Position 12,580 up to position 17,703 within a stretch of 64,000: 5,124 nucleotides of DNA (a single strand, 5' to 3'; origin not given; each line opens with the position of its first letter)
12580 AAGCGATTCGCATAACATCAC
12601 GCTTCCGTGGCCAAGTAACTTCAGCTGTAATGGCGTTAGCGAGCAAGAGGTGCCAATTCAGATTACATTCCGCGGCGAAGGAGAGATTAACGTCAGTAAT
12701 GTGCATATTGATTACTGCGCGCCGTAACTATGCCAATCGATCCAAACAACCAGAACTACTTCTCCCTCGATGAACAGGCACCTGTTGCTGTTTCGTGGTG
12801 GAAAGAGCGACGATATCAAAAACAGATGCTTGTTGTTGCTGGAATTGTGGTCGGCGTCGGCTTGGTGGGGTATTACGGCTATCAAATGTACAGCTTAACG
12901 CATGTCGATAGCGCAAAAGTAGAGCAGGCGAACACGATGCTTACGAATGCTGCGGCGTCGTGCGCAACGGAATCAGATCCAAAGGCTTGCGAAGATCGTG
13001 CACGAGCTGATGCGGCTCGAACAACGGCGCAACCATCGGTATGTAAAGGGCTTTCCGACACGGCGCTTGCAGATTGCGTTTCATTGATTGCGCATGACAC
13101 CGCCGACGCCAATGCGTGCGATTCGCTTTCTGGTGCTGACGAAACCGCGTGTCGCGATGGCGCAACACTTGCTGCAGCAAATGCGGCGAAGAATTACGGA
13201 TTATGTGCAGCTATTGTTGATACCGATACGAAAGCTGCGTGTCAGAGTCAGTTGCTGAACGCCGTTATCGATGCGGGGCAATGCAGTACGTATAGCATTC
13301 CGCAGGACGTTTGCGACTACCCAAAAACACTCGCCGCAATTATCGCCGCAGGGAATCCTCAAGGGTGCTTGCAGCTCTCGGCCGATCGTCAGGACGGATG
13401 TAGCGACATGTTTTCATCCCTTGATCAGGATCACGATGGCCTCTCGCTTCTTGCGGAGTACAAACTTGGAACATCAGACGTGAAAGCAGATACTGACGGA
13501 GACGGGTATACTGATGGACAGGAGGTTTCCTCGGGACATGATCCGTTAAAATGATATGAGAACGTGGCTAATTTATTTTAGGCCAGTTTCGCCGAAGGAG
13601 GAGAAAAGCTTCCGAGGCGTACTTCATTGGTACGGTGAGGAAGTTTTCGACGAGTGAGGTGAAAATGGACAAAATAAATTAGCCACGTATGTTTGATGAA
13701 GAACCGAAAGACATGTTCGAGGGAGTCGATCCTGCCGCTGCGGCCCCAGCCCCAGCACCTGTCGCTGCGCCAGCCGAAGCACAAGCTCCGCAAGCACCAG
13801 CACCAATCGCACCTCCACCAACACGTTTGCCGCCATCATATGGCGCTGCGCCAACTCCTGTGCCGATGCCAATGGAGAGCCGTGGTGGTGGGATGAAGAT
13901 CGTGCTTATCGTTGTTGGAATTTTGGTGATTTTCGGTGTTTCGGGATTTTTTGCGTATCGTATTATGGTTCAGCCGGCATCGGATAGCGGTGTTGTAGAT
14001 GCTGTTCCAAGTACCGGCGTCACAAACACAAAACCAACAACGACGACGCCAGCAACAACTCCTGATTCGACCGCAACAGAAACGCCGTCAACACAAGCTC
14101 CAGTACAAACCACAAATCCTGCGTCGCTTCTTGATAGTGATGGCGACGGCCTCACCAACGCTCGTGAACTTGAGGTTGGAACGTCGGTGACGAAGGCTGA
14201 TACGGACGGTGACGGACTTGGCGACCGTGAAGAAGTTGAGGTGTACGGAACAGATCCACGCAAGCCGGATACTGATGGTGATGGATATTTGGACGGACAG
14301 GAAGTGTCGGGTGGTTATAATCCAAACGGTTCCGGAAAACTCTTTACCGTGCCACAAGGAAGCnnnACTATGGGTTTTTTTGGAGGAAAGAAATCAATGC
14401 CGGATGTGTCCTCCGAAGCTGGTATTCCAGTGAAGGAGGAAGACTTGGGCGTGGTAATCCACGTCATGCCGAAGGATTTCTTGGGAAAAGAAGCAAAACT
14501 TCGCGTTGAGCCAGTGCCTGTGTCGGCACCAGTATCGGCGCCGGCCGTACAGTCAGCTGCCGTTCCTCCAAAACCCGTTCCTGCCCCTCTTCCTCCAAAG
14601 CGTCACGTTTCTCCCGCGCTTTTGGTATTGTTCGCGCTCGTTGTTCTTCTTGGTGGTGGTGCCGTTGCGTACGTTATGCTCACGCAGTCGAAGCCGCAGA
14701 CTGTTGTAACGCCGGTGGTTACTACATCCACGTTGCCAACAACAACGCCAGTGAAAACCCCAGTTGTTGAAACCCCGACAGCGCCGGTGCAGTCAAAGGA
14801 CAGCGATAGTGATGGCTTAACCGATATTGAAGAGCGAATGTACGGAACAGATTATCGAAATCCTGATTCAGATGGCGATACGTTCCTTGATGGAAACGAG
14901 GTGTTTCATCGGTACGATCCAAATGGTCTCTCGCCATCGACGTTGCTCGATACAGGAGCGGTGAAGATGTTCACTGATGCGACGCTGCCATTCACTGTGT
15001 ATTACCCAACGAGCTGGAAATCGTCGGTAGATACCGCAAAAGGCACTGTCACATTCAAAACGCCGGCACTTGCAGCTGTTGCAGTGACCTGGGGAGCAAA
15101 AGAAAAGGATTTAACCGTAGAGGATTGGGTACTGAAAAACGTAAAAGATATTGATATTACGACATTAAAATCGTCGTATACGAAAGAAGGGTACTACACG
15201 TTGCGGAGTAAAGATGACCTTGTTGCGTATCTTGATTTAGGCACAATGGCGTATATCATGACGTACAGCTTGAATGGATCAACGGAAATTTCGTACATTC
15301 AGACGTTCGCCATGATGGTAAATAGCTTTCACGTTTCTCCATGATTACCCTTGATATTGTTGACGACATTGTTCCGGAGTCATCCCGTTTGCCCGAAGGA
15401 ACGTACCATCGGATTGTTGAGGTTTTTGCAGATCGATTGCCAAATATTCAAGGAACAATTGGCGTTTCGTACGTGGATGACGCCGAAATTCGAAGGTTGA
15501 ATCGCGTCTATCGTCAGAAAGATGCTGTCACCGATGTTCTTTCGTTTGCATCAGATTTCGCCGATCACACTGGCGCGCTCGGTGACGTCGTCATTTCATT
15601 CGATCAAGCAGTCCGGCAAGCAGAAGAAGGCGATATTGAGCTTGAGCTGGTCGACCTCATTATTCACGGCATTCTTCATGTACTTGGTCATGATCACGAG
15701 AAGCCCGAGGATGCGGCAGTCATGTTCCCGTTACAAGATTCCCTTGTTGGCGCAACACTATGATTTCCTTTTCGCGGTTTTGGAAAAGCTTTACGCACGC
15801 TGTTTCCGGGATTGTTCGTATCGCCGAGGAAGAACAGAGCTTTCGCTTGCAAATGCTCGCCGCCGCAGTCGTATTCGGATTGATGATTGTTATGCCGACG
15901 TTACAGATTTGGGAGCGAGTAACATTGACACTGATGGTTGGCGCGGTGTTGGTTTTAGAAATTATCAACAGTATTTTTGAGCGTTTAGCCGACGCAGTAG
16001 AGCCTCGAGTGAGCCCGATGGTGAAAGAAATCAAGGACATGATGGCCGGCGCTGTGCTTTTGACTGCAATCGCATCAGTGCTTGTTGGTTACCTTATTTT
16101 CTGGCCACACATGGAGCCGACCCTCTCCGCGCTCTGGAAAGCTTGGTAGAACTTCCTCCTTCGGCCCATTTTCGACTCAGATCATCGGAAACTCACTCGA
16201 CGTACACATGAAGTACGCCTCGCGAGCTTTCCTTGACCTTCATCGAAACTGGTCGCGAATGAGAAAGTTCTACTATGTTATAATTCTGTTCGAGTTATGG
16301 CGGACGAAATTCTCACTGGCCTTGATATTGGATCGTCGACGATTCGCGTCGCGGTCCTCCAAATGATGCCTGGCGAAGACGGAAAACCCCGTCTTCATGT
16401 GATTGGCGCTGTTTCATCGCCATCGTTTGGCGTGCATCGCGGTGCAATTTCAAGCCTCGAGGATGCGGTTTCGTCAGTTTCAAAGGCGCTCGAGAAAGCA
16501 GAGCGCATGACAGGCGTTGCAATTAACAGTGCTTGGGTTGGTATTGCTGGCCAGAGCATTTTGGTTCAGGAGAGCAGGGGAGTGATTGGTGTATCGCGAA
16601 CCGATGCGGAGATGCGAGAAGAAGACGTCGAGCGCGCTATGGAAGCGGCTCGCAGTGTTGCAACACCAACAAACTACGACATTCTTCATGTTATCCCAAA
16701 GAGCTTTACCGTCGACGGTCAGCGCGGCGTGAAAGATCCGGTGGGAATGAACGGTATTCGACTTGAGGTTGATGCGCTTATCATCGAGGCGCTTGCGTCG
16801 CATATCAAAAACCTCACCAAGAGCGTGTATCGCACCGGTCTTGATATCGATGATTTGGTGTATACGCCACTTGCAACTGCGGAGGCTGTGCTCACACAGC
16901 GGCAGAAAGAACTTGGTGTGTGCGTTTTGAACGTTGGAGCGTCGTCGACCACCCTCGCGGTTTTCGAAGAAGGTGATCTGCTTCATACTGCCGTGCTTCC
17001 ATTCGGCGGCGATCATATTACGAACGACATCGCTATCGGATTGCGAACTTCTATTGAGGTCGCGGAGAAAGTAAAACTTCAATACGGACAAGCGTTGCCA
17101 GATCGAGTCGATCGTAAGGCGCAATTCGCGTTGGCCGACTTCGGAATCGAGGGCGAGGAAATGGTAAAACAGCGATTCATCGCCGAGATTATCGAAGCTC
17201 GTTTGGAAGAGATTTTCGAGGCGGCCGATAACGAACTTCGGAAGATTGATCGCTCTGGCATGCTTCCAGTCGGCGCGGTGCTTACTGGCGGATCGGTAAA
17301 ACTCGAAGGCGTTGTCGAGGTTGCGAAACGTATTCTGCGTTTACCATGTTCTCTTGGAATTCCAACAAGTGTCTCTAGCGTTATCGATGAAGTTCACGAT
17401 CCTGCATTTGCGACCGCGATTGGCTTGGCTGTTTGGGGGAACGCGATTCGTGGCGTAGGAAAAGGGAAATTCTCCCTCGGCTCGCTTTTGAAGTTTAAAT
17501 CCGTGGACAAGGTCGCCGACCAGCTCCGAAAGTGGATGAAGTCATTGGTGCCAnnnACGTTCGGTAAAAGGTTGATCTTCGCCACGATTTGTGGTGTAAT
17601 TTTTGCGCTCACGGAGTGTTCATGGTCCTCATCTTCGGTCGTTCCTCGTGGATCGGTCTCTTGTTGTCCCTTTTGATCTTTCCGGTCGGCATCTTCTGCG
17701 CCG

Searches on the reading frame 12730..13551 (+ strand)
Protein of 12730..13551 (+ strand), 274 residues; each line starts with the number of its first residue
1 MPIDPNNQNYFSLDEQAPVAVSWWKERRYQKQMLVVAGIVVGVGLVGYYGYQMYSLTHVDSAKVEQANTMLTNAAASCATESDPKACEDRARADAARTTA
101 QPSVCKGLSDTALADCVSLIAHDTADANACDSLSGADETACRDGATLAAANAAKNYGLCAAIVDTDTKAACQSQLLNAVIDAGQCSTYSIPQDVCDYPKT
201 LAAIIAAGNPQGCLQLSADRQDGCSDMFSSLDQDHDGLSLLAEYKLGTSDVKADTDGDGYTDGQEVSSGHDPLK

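Call 35: search_protein_families(library=pfam, proteins=[window:12730-13551:+], max_evalue=0.0001)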
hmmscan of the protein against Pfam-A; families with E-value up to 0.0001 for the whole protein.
window:12730-13551:+ (274 aa): 1 family
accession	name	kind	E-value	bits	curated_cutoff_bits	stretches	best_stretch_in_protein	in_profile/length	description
PF18884.5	TSP3_bac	-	1.3e-06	28.5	25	1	254-274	1-21/22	Bacterial TSP3 repeat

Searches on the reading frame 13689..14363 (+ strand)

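Call 36: search_protein_families(library=pfam, proteins=[window:13689-14363:+], max_evalue=0.0001)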
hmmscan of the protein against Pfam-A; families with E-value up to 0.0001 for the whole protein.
window:13689-14363:+ (225 aa): 1 family
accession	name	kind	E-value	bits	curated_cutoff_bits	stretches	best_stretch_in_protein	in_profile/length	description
PF18884.5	TSP3_bac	-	3e-15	56.2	25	1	171-193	1-22/22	Bacterial TSP3 repeat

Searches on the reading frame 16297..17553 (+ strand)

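Call 35: search_protein_families(library=pfam, proteins=[window:16297-17553:+], max_evalue=0.0001)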
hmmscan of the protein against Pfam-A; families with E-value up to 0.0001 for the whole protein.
window:16297-17553:+ (419 aa): 4 families
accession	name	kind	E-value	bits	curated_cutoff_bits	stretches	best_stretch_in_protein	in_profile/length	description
PF14450.12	FtsA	-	2.9e-38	131.5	31.8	1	209-376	1-127/127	Cell division protein FtsA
PF02491.25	SHS2_FTSA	-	1.8e-25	89.5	25.4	1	85-163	1-78/79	SHS2 domain inserted in FTSA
PF11104.14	PilM_2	-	9.9e-11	41.6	27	1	8-273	1-245/340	Type IV pilus assembly protein PilM;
PF06723.19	MreB_Mbl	-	9.8e-09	34.9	27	1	203-353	142-303/327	MreB/Mbl protein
